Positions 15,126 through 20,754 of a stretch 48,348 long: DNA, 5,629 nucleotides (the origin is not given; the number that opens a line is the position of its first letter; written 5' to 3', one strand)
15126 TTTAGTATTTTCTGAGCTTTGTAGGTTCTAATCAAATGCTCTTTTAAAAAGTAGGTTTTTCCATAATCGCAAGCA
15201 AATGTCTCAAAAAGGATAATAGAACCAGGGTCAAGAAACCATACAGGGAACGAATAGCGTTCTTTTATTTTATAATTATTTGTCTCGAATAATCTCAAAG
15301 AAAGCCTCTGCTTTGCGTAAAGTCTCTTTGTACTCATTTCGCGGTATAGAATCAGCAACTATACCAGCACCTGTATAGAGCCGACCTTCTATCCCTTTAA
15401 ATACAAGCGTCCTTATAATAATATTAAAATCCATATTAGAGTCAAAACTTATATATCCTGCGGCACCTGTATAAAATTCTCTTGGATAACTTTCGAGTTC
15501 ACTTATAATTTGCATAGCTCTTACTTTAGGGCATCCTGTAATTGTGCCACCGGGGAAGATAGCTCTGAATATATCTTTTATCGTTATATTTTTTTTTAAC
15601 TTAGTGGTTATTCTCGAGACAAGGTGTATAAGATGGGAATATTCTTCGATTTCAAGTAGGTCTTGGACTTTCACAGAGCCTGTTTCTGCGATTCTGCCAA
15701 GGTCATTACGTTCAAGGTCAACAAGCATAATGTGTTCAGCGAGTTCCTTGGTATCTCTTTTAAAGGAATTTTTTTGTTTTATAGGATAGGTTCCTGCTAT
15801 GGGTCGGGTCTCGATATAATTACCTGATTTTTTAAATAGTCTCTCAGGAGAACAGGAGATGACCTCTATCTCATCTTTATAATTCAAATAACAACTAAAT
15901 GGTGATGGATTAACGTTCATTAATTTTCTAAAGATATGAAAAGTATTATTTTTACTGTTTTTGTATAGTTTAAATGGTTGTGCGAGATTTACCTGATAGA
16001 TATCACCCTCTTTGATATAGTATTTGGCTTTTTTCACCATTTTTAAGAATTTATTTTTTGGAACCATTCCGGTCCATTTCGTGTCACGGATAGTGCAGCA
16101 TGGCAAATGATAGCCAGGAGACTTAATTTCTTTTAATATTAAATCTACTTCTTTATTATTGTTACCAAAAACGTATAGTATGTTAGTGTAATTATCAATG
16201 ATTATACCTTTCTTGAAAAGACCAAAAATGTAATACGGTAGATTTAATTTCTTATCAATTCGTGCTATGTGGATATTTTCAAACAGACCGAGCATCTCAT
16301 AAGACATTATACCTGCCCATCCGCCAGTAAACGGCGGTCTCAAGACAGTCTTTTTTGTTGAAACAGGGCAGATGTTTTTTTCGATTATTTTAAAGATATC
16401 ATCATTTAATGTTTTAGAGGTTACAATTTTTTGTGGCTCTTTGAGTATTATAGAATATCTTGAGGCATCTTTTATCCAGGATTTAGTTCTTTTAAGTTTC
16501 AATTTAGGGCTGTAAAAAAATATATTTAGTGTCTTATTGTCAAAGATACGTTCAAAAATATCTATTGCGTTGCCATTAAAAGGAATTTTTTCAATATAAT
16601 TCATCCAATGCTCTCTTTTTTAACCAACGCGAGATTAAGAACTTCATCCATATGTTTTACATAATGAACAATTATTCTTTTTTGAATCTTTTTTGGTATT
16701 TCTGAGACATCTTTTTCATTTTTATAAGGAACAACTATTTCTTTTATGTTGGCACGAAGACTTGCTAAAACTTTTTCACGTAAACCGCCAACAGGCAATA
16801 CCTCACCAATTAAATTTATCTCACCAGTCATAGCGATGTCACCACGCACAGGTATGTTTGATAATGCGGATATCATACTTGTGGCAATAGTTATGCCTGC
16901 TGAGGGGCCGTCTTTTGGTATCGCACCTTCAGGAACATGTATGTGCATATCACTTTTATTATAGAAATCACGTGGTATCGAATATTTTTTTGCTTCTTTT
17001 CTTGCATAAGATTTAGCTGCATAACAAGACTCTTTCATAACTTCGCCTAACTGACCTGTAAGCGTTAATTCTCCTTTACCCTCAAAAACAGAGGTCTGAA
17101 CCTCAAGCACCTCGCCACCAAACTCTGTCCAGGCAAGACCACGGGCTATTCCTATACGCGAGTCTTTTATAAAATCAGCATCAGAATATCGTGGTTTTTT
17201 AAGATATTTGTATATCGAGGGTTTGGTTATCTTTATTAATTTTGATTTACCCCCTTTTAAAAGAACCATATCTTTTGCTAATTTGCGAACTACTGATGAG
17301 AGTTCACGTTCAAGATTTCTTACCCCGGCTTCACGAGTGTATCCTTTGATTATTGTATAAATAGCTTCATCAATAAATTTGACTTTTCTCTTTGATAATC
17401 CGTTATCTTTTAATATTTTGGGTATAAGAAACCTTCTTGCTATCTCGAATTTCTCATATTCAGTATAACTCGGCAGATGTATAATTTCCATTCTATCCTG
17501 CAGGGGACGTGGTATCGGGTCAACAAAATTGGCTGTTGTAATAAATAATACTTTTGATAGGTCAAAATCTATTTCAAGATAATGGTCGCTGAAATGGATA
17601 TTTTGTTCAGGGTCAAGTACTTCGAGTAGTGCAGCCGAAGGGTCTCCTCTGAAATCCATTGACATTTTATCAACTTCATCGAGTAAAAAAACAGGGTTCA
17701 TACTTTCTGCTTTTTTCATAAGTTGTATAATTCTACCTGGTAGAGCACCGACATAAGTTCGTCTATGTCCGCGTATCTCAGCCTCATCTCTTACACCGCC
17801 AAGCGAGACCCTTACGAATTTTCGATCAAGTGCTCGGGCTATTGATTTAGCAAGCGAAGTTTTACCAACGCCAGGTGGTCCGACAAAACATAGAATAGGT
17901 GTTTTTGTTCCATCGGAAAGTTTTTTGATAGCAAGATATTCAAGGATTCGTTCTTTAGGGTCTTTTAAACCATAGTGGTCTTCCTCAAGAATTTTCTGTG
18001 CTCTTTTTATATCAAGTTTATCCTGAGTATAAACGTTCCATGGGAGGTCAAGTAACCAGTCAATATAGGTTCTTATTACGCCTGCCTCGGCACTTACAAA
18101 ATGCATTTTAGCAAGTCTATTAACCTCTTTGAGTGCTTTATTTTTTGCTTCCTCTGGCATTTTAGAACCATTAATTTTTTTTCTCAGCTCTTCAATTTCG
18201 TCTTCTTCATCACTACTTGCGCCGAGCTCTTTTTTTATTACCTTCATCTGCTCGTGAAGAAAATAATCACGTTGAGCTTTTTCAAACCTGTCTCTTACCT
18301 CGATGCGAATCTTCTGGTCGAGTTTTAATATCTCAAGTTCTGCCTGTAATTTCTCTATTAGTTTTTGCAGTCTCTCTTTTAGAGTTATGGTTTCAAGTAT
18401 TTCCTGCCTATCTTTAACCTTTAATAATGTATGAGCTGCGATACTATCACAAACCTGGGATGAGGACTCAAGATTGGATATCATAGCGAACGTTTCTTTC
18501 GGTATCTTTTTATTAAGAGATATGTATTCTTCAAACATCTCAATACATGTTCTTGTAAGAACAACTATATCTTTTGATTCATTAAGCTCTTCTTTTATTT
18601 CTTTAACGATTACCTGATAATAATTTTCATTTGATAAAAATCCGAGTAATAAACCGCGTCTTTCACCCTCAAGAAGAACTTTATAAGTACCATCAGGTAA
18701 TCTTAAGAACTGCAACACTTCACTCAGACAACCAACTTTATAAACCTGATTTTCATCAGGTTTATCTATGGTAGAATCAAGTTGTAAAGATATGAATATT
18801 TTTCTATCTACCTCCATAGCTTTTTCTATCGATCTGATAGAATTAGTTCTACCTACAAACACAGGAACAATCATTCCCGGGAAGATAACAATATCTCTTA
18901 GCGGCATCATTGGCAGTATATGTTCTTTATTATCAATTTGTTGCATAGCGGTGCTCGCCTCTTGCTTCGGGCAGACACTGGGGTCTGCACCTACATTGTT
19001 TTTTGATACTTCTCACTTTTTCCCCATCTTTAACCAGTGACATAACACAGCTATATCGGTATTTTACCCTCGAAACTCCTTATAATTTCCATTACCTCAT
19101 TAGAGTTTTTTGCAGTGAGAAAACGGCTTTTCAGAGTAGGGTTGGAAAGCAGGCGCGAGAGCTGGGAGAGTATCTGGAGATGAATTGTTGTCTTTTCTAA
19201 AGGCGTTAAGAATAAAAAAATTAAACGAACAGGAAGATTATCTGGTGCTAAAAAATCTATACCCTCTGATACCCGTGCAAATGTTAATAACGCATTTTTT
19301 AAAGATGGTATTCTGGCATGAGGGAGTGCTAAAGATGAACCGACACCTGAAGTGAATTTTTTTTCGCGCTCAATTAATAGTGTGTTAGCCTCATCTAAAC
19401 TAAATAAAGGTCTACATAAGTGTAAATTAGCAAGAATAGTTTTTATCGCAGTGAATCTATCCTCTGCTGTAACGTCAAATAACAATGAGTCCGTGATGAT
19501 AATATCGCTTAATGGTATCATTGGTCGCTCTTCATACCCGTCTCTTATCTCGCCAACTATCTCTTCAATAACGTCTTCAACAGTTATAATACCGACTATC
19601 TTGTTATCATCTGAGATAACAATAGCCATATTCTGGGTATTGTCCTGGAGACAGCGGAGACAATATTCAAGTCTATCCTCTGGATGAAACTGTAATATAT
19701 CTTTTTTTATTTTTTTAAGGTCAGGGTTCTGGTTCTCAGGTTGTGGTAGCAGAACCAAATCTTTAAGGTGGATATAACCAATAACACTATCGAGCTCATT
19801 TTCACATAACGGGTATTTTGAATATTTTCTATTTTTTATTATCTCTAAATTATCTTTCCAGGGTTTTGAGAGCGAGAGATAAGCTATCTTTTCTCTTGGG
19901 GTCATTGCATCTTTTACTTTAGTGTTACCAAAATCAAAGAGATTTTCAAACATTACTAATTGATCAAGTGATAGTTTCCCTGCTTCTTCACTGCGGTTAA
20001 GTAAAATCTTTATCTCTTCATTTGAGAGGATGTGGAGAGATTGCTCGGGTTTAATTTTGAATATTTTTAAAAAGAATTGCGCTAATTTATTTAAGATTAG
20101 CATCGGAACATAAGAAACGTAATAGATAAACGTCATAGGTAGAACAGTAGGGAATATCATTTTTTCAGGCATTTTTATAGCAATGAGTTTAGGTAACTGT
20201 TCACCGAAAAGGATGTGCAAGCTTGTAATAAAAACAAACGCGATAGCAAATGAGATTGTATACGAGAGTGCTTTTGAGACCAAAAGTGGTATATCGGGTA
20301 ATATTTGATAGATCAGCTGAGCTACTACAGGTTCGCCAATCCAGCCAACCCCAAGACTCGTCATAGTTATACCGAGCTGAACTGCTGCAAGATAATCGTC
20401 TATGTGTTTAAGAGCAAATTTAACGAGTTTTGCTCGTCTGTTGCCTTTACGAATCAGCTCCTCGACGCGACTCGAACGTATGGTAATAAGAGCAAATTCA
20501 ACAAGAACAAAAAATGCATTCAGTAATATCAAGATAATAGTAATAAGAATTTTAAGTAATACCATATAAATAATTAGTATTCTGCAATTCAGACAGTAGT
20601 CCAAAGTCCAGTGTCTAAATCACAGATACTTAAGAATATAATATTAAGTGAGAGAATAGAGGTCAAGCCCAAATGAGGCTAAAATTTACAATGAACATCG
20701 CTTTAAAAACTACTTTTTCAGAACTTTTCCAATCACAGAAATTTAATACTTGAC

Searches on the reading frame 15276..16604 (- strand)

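Call 32: search_protein_families(library=pfam, proteins=[window:15276-16604:-], max_evalue=0.00001)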
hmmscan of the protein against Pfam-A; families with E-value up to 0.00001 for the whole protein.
window:15276-16604:- (442 aa): 2 families
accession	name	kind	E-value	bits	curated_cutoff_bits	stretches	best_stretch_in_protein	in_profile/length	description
PF00425.24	Chorismate_bind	-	6.8e-85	285.1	27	1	183-431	2-257/257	chorismate binding enzyme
PF04715.19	Anth_synt_I_N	-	2.9e-13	50.7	23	1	63-145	57-140/140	Anthranilate synthase component I, N terminal region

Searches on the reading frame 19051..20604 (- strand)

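Call 32: search_protein_families(library=pfam, proteins=[window:19051-20604:-], max_evalue=0.00001)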
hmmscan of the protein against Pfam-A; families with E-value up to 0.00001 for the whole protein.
window:19051-20604:- (517 aa): 3 families
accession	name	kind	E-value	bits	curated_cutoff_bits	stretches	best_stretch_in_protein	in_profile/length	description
PF01595.25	CNNM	-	4.3e-44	150.8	28.4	1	20-212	1-178/181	Cyclin M transmembrane N-terminal domain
PF00359.27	PTS_EIIA_2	-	1.5e-23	83.8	27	1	375-509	9-142/144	Phosphoenolpyruvate-dependent sugar phosphotransferase system, EIIA 2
PF00571.33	CBS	-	8e-13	49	24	1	300-350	6-56/57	CBS domain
